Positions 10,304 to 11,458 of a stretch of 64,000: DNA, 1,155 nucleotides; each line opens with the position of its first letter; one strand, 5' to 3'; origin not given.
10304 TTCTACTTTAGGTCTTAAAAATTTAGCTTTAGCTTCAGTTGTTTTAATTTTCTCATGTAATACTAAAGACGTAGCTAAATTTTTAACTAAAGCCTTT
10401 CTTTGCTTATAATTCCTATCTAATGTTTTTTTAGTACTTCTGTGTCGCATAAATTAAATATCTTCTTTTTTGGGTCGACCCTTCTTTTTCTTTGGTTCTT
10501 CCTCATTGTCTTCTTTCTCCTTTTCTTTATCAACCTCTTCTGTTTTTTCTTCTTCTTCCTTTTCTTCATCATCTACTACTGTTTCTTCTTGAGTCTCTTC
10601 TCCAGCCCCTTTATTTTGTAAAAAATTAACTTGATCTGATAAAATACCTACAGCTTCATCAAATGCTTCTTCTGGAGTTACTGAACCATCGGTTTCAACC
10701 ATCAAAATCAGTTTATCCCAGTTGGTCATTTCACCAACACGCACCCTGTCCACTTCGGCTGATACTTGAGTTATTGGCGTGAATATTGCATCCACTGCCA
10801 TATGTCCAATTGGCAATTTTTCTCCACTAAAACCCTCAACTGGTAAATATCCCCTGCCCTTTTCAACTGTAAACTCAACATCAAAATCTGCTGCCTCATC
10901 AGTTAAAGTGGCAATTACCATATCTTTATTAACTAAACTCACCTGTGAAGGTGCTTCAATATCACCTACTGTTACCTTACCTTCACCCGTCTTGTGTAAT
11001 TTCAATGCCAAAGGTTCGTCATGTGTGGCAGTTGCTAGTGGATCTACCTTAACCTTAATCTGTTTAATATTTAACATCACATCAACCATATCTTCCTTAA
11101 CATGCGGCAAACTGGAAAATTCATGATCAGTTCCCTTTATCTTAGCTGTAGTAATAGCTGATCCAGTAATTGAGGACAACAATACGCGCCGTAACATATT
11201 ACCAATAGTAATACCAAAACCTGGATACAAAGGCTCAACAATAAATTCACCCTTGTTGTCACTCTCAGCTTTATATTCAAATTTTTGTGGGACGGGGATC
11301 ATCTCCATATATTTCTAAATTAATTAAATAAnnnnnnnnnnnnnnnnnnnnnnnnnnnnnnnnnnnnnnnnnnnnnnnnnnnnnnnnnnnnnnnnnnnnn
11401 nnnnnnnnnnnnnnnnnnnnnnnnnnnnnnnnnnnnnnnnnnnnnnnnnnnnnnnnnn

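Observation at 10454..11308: RNA polymerase alpha subunit lacking the alpha-CTD; it ends in a poly-acidic/lysine tail with an AT-hook-like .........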

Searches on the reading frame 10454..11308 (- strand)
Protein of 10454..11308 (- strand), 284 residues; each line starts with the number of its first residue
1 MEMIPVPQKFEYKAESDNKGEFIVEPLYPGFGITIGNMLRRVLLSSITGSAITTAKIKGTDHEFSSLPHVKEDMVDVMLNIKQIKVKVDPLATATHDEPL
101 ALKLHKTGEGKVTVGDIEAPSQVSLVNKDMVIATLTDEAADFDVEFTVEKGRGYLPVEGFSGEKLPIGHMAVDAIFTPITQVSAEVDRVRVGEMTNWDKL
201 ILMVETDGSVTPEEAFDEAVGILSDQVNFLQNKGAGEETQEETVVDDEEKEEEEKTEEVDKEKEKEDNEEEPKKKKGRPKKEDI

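Call 3: search_protein_families(library=pfam, proteins=[window:10454-11308:-], max_evalue=1)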
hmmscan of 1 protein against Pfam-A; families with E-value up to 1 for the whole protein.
window:10454-11308:- (284 aa): 4 families
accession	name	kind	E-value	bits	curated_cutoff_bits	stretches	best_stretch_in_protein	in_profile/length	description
PF01000.31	RNA_pol_A_bac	-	1.2e-25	90.4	33.9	1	56-177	2-119/119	RNA polymerase Rpb3/RpoA insert domain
PF01193.29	RNA_pol_L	-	3.3e-20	72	24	1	25-226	1-73/74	RNA polymerase Rpb3/Rpb11 dimerisation domain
PF13656.11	RNA_pol_L_2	-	0.0041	17.2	27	1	198-232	40-74/75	RNA polymerase Rpb3/Rpb11 dimerisation domain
PF00973.24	Paramyxo_ncap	-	0.29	10.5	27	1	209-274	399-463/524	Paramyxovirus nucleocapsid protein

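Call 4: search_protein_families(library=ncbifam, proteins=[window:10454-11308:-], max_evalue=1)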
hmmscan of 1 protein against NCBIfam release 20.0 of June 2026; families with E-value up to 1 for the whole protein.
window:10454-11308:- (284 aa): 10 families
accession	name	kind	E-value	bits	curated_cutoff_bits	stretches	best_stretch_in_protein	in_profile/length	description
NF003519.0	PRK05182.2-5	equivalog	1.4e-79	267.4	277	1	7-259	9-253/320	DNA-directed RNA polymerase subunit alpha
NF003513.0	PRK05182.1-2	equivalog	6.8e-72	242.2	302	1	7-251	12-250/338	DNA-directed RNA polymerase subunit alpha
TIGR02027.1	rpoA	equivalog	1e-70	238.3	227.8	1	20-258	2-233/298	DNA-directed RNA polymerase subunit alpha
NF003516.0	PRK05182.2-2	equivalog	3.9e-65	220.1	353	1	13-252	14-245/315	DNA-directed RNA polymerase subunit alpha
NF003515.0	PRK05182.2-1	equivalog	6.1e-65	219.5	406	1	13-257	14-250/314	DNA-directed RNA polymerase subunit alpha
NF003514.0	PRK05182.1-4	equivalog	8.2e-64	215.3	434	1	16-227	15-219/338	DNA-directed RNA polymerase subunit alpha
NF003517.0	PRK05182.2-3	equivalog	7.9e-60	202.6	356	1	5-253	9-255/344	DNA-directed RNA polymerase subunit alpha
NF003518.0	PRK05182.2-4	equivalog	3.2e-52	177.7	523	1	15-256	14-246/312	DNA-directed RNA polymerase subunit alpha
NF001988.0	PRK00783.1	equivalog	7.1e-06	25.9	153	1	193-233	220-260/266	DNA-directed RNA polymerase subunit D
NF002233.0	PRK01146.1-1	equivalog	0.026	14.4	79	1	198-223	51-76/92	DNA-directed RNA polymerase subunit L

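Call 6: find_homologous_proteins(query=window:10454-11308:-, max_evalue=1e-10)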
Query window:10454-11308:- (284 aa): 6692 proteins with E <= 1e-10 among 8000 candidates; the best 120 are listed.
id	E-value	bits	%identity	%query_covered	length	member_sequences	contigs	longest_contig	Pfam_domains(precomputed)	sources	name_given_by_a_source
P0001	4.7e-142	491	86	83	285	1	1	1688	PF01000.32,PF01193.30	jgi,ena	-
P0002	1.1e-109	384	63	98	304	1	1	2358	PF01000.32,PF01193.30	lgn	-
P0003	7.1e-104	365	58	99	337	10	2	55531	PF01000.32,PF01193.30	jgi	-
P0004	1.5e-102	361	64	87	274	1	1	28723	PF01000.32,PF01193.30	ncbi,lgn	ncbi:MAG: DNA-directed RNA polymerase subunit alpha [Candidatus Kuenenbacteria bacterium]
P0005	2.9e-95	337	57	96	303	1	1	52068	PF01000.32,PF01193.30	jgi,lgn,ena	-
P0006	6.2e-95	336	60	82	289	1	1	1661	PF01000.32,PF01193.30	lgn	-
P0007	1.1e-93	332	56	99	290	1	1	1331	PF01000.32,PF01193.30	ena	-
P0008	1.8e-93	331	56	100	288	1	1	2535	PF01000.32,PF01193.30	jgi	jgi:DNA-directed RNA polymerase subunit alpha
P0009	6.7e-92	326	53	91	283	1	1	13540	PF01000.32,PF01193.30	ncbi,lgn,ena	-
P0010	7.6e-91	323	55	99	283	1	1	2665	PF01000.32,PF01193.30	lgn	-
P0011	1.2e-90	322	57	83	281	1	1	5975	PF01000.32,PF01193.30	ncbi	-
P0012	1.3e-89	319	57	81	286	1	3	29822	PF01000.32,PF01193.30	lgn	-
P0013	1.5e-88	315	53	100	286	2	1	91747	PF01000.32,PF01193.30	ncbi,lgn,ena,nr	ncbi:DNA-directed RNA polymerase subunit alpha [Candidatus Kuenenbacteria bacterium]|nr:DNA-directed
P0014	9.3e-88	313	53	99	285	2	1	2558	PF01000.32,PF01193.30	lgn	-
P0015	4.1e-87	310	52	99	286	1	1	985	PF01000.32,PF01193.30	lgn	-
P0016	4.5e-86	307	53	99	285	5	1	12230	PF01000.32,PF01193.30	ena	-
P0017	7.1e-86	306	54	92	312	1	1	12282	PF01000.32,PF01193.30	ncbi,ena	-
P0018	8.0e-86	306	54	90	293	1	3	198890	PF01000.32,PF01193.30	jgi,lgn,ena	jgi:DNA-directed RNA polymerase subunit alpha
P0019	3.1e-85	304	52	100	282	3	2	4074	PF01000.32,PF01193.30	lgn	-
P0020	4.6e-85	304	53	100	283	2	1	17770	PF01000.32,PF01193.30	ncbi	-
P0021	5.9e-85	303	51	100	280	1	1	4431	PF01000.32,PF01193.30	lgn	-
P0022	7.8e-85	303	52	100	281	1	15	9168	PF01000.32,PF01193.30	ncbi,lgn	-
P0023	1.8e-84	302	48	99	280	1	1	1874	PF01000.32,PF01193.30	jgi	-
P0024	1.9e-84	302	50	100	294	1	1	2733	PF01000.32,PF01193.30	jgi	jgi:DNA-directed RNA polymerase subunit alpha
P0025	2.1e-84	302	50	100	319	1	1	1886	PF01000.32,PF01193.30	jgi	jgi:DNA-directed RNA polymerase subunit alpha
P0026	4.5e-84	300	52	100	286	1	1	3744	PF01000.32,PF01193.30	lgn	-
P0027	4.5e-84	300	53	99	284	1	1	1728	PF01000.32,PF01193.30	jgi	-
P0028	6.7e-84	300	53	99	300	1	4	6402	PF01000.32,PF01193.30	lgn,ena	-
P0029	1.6e-83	299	52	99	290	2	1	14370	PF01000.32,PF01193.30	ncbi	-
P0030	8.0e-83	296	52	94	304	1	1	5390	PF01000.32,PF01193.30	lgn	-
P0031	2.8e-82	295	51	99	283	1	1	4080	PF01000.32,PF01193.30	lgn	-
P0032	1.3e-81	292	51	100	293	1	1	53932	PF01000.32,PF01193.30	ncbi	-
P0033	3.0e-81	291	51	100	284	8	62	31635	PF01000.32,PF01193.30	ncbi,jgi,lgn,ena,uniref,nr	ncbi:DNA-directed RNA polymerase subunit alpha [Candidatus Kuenenbacteria bacterium CG_4_9_14_3_um_f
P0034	5.9e-81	290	51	100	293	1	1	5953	PF01000.32,PF01193.30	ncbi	-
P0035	7.3e-81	290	50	99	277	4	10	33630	PF01000.32,PF01193.30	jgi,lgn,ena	-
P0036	1.2e-80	289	50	100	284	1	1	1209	PF01000.32,PF01193.30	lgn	-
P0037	1.7e-80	289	51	98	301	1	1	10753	PF01000.32,PF01193.30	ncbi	-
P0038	3.1e-80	288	51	100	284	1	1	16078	PF01000.32,PF01193.30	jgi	-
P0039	1.3e-79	286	49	100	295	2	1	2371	PF01000.32,PF01193.30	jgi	-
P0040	9.0e-78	280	49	100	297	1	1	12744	PF01000.32,PF01193.30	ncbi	-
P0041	1.6e-75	272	49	90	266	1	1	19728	PF01000.32,PF01193.30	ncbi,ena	-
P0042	3.7e-75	271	49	94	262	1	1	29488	PF01000.32,PF01193.30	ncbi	-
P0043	4.8e-75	271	52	82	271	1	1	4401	PF01000.32,PF01193.30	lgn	-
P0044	1.7e-74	269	50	82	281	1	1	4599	PF01000.32,PF01193.30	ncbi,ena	-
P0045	5.7e-74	267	49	99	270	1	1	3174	PF01000.32,PF01193.30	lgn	-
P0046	3.5e-73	265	52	81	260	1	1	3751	PF01000.32,PF01193.30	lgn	-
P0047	4.7e-73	264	49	81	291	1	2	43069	PF01000.32,PF01193.30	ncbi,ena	-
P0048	5.1e-73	264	46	94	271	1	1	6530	PF01000.32,PF01193.30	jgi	-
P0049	7.2e-73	264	52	82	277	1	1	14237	PF01000.32,PF01193.30,PF13656.12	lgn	-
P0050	1.8e-72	262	51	83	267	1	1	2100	PF01000.32,PF01193.30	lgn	-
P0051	2.0e-72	262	47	81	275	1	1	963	PF01000.32,PF01193.30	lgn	-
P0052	2.6e-72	262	50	99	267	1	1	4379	PF01000.32,PF01193.30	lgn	-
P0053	3.5e-72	261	48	81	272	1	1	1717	PF01000.32,PF01193.30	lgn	-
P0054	3.7e-72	261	49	91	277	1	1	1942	PF01000.32,PF01193.30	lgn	-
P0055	4.2e-72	261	48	84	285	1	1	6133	PF01000.32,PF01193.30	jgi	-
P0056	4.2e-72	261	47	98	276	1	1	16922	PF01000.32,PF01193.30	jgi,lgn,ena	-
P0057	2.9e-71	258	50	81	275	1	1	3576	PF01000.32,PF01193.30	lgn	-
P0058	6.6e-71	257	50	82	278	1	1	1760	PF01000.32,PF01193.30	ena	-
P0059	6.9e-71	257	51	90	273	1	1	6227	PF01000.32,PF01193.30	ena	-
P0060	8.7e-71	257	47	91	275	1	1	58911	PF01000.32,PF01193.30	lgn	-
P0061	1.3e-70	256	52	81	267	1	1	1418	PF01000.32,PF01193.30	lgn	-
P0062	1.7e-70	256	51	81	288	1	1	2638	PF01000.32,PF01193.30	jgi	jgi:DNA-directed RNA polymerase subunit alpha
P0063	2.1e-70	256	47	99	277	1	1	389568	PF01000.32,PF01193.30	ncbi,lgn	-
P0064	2.6e-70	255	49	100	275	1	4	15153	PF01000.32,PF01193.30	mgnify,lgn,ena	mgnify:CR=1 FL=1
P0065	2.6e-70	255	49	100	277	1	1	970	PF01000.32,PF01193.30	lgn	-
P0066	3.3e-70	255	51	81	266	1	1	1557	PF01000.32,PF01193.30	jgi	jgi:DNA-directed RNA polymerase subunit alpha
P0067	3.3e-70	255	47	90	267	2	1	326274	PF01000.32,PF01193.30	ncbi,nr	ncbi:MAG: DNA-directed RNA polymerase subunit alpha [Patescibacteria group bacterium]|nr:DNA-directe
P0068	3.3e-70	255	47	89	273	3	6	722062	PF01000.32,PF01193.30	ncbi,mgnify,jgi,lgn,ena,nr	ncbi:MAG TPA: DNA-directed RNA polymerase subunit alpha [bacterium]|mgnify:CR=1 FL=1|nr:DNA-directed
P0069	3.4e-70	255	49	99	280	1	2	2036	PF01000.32,PF01193.30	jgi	jgi:DNA-directed RNA polymerase subunit alpha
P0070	3.4e-70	255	51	81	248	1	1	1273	PF01000.32,PF01193.30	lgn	-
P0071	4.3e-70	255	46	99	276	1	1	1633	PF01000.32,PF01193.30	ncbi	-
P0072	4.6e-70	255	49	81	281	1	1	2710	PF01000.32,PF01193.30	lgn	-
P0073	4.6e-70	255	46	92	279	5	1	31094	PF01000.32,PF01193.30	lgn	-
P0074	5.7e-70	254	46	99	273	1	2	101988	PF01000.32,PF01193.30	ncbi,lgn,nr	ncbi:MAG: DNA-directed RNA polymerase subunit alpha [Patescibacteria group bacterium]|nr:DNA-directe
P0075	6.1e-70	254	48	84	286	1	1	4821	PF01000.32,PF01193.30,PF13656.12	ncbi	-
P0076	7.6e-70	254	48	92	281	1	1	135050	PF01000.32,PF01193.30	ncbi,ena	-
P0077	1.0e-69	253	50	84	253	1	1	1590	PF01000.32,PF01193.30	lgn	-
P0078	1.5e-69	253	49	83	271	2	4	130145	PF01000.32,PF01193.30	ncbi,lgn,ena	-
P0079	1.8e-69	253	51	85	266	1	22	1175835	PF01000.32,PF01193.30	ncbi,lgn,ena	-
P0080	2.1e-69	252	49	83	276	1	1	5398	PF01000.32,PF01193.30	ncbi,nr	ncbi:MAG: DNA-directed RNA polymerase subunit alpha [Candidatus Komeilibacteria bacterium]|nr:DNA-di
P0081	2.3e-69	252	48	91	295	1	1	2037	PF01000.32,PF01193.30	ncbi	-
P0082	2.4e-69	252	52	81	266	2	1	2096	PF01000.32,PF01193.30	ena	-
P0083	2.6e-69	252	47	99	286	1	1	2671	PF01000.32,PF01193.30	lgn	-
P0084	2.7e-69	252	48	99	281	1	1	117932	PF01000.32,PF01193.30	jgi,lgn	jgi:DNA-directed RNA polymerase subunit alpha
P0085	2.7e-69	252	46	82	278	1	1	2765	PF01000.32,PF01193.30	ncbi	ncbi:MAG: DNA-directed RNA polymerase subunit alpha [bacterium]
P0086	3.3e-69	252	42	79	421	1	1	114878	PF01000.32,PF03118.22,PF01193.30,PF13656.12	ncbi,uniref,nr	ncbi:MAG TPA: DNA-directed RNA polymerase subunit alpha [Gaiella sp.]|uniref:DNA-directed RNA polyme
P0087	4.0e-69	251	47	98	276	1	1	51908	PF01000.32,PF01193.30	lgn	-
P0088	4.4e-69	251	44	99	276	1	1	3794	PF01000.32,PF01193.30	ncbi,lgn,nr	ncbi:MAG: DNA-directed RNA polymerase subunit alpha [bacterium]|nr:DNA-directed RNA polymerase subun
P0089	6.9e-69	251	45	99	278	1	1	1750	PF01000.32,PF01193.30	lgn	-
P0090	7.1e-69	251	52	82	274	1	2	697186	PF01000.32,PF01193.30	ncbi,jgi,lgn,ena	ncbi:MAG: DNA-directed RNA polymerase subunit alpha [Patescibacteria group bacterium]|jgi:DNA-direct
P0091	7.5e-69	251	46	89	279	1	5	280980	PF01000.32,PF01193.30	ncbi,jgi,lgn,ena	-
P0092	8.8e-69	250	49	81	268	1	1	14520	PF01000.32,PF01193.30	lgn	-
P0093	9.6e-69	250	49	85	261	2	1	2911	PF01000.32,PF01193.30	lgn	-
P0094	1.2e-68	250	49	83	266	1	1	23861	PF01000.32,PF01193.30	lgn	-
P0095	2.0e-68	249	43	95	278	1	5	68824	PF01000.32,PF01193.30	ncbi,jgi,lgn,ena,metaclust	metaclust:\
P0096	2.5e-68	249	47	81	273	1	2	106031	PF01000.32,PF01193.30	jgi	-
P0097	2.5e-68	249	51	85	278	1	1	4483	PF01000.32,PF01193.30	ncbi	-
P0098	2.6e-68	249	48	91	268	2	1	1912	PF01000.32,PF01193.30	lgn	-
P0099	2.7e-68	249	48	83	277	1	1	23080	PF01000.32,PF01193.30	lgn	-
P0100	3.2e-68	248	50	82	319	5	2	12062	PF01000.32,PF03118.22,PF01193.30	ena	-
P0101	3.4e-68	248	50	82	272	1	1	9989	PF01000.32,PF01193.30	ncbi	ncbi:MAG: DNA-directed RNA polymerase subunit alpha [bacterium]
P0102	3.5e-68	248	47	83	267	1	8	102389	PF01000.32,PF01193.30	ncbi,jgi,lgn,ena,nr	ncbi:MAG TPA: DNA-directed RNA polymerase subunit alpha [bacterium]|nr:DNA-directed RNA polymerase s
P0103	3.6e-68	248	50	82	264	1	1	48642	PF01000.32,PF01193.30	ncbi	-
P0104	3.9e-68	248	50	81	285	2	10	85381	PF01000.32,PF01193.30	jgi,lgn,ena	jgi:DNA-directed RNA polymerase subunit alpha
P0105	4.0e-68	248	48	89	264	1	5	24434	PF01000.32,PF01193.30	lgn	-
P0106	4.5e-68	248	48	99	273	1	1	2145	PF01000.32,PF01193.30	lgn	-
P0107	4.9e-68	248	50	83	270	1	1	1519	PF01000.32,PF01193.30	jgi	jgi:DNA-directed RNA polymerase subunit alpha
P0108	6.0e-68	248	47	89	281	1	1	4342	PF01000.32,PF01193.30,PF13656.12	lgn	-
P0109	6.3e-68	248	46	99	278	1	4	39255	PF01000.32,PF01193.30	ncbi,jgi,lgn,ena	-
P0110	6.4e-68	247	48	83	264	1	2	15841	PF01000.32,PF01193.30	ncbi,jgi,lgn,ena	ncbi:MAG: DNA-directed RNA polymerase subunit alpha [Patescibacteria group bacterium]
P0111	7.0e-68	247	50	82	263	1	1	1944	PF01000.32,PF01193.30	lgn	-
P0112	7.0e-68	247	47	99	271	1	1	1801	PF01000.32,PF01193.30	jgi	-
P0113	7.1e-68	247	51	81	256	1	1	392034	PF01000.32,PF01193.30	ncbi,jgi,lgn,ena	ncbi:MAG: DNA-directed RNA polymerase subunit alpha [Patescibacteria group bacterium]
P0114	9.6e-68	247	47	94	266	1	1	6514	PF01000.32,PF01193.30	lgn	-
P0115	1.3e-67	247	47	100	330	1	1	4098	PF01000.32,PF01193.30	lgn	-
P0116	1.3e-67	246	44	83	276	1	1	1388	PF01000.32,PF01193.30,PF13656.12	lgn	-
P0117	1.3e-67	246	50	82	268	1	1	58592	PF01000.32,PF01193.30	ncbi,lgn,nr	ncbi:MAG: DNA-directed RNA polymerase subunit alpha [bacterium]|nr:DNA-directed RNA polymerase subun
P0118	1.5e-67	246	45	100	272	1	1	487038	PF01000.32,PF01193.30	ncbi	ncbi:MAG: DNA-directed RNA polymerase subunit alpha [Candidatus Komeilibacteria bacterium]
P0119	1.5e-67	246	44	100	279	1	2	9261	PF01000.32,PF01193.30,PF13656.12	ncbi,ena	-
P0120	2.6e-67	246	47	92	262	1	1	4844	PF01000.32,PF01193.30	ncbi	-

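Call 34: find_related_loci(query=A1, collection=genome_contigs, flank=6000)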
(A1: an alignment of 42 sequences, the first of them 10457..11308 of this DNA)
Query A1 (284 aa) in genome_contigs; peptide patterns used: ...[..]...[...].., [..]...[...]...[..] (x = any residue, [..] = any of these).
600 stretches matched a pattern (row limit reached: there are more); 595 encode a relative of the query (tblastn E <= 1e-3); the best 80 are kept; 80 distinct loci.
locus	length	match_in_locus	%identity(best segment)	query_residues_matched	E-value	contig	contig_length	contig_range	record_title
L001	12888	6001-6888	58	1-282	3e-113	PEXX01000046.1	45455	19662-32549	MAG: Candidatus Kuenenbacteria bacterium CG08_land_8_20_14_0_20_37_23 CG08_land_8_20_14_0.20_scaffold_169_c, whole genom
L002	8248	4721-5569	53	1-282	5e-93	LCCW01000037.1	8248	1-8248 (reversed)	MAG: Candidatus Kuenenbacteria bacterium GW2011_GWA2_42_15 UV02_C0037, whole genome shotgun sequence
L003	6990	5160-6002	52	1-283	2e-90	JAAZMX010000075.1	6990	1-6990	MAG: Candidatus Kuenenbacteria bacterium isolate AS27yjCOA_103 195880_AS27, whole genome shotgun sequence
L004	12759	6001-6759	48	1-260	6e-75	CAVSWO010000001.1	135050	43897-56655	MAG: Candidatus Kerfeldbacteria bacterium isolate MFD05684.bin.1.15 genome assembly, contig: contig_100750, whole genome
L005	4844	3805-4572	47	1-262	4e-75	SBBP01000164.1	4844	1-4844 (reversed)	MAG: Candidatus Microgenomatus auricola isolate Bin_40 Hy_contig10883, whole genome shotgun sequence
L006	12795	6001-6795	45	1-283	7e-75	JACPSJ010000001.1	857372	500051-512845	MAG: Candidatus Kerfeldbacteria bacterium isolate NC_groundwater_702_Ag_S-0.2um_58_11 S36_SO-2_scaffold_22101, whole gen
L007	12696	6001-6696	51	1-240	4e-75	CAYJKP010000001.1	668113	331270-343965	MAG TPA_asm: uncultured Gammaproteobacteria bacterium isolate ERP124720_co1_115 genome assembly, contig: NODE_11_length_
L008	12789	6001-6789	46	1-283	5e-73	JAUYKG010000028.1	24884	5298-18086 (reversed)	MAG: Candidatus Veblenbacteria bacterium isolate C24_metabat.bin.183 C24_k141_1058672, whole genome shotgun sequence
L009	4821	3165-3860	48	1-238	4e-73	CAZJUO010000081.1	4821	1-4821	MAG TPA_asm: uncultured Gammaproteobacteria bacterium isolate SRP141376_co4_277 genome assembly, contig: NODE_28689_leng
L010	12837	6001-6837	48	4-281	8e-73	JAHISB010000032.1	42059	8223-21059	MAG: Patescibacteria group bacterium isolate MM_PC_MetaG.mb.153 MM_PC_MetaG.mb.153_k141_1200759, whole genome shotgun se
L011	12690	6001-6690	50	3-238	1e-72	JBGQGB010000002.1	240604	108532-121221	MAG: Candidatus Doudnabacteria bacterium isolate OBJ2_061818_090_38 k141_2265806_length_240604_cov_20.0032, whole genome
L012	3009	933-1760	45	1-284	3e-72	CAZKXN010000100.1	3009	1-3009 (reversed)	MAG TPA_asm: uncultured Gammaproteobacteria bacterium isolate binchicken_co266_140 genome assembly, contig: NODE_88607_l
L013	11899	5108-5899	44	1-282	2e-71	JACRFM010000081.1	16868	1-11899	MAG: Candidatus Kerfeldbacteria bacterium isolate NC_groundwater_1725_Pr3_B-0.1um_43_11 SR-2_scaffold_141_3213269, whole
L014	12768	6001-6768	46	1-254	6e-71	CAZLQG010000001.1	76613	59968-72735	MAG TPA_asm: uncultured Candidatus Saccharibacteria bacterium isolate SRP178699_co2_524 genome assembly, contig: NODE_67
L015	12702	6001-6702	48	1-236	4e-71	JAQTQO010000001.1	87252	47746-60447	MAG: Patescibacteria group bacterium isolate STB_141 NODE_561_length_87252_cov_3.861647_Sandtown_B, whole genome shotgun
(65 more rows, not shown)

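Call 39: predict_structure(alignment_id=A1)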
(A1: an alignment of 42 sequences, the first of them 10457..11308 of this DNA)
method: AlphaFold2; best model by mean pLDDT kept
length: 284 residues; sequences in the alignment: 42
mean_pLDDT: 86.5   pTM: 0.75
mean pLDDT of the five models: 86.5, 86.2, 86.2, 85.6, 84.9
residues with pLDDT >= 90: 206; 70-90: 24; 50-70: 23; < 50: 31
segments of 3 or more residues with pLDDT < 50: 239-252, 254-257, 259-263, 265-269
pLDDT, mean of each block of 10 residues (from residue 1): 83 98 97 97 96 95 90 95 96 92 98 98 97 98 97 92 81 96 97 93 98 98 94 68 41 46 48 55 56
secondary structure, 60 per line:
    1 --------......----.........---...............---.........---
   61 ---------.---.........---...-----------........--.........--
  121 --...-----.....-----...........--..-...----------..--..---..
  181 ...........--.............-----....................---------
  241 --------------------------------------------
elements in order: E9-14 E19-27 H31-45 E49-57 H74-82 E86-88 E100-107 E110-113 E123-125 E131-135 E141-151 E179-191 E194-206 H212-231
